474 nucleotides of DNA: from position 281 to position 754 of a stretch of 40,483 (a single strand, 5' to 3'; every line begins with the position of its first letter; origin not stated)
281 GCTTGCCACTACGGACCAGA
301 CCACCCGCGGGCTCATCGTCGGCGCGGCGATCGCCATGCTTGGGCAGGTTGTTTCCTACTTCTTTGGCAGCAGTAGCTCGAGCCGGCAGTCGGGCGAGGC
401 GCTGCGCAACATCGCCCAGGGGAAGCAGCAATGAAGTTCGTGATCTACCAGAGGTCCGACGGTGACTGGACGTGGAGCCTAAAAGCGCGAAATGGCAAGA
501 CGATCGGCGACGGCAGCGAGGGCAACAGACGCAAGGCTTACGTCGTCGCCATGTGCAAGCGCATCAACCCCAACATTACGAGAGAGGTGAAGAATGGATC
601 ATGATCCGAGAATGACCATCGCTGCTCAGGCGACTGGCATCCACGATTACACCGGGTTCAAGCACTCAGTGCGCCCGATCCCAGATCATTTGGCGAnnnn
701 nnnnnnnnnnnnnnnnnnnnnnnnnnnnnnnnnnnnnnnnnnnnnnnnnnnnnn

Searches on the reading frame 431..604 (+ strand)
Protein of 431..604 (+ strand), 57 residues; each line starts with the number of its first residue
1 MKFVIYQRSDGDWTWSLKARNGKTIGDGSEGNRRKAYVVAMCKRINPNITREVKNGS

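Call 21: search_protein_families(library=phrogs, proteins=[window:431-604:+], max_evalue=0.01)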
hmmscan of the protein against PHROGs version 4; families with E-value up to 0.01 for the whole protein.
window:431-604:+ (57 aa): 3 families
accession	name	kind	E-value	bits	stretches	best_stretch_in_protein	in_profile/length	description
phrog_1422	-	unknown function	3.3e-07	31.4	1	1-52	3-53/110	-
phrog_11465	-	unknown function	5.9e-05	24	1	3-43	4-44/193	-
phrog_8105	-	unknown function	9.9e-05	23.4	1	4-37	28-60/104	-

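Call 22: search_protein_families(library=pfam, proteins=[window:431-604:+], max_evalue=0.01)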
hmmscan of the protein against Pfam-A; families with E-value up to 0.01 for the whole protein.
window:431-604:+ (57 aa): 1 family
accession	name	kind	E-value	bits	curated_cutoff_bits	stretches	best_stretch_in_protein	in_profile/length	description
PF07411.17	DUF1508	-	2.9e-06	27.5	22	1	9-36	2-28/48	Domain of unknown function (DUF1508)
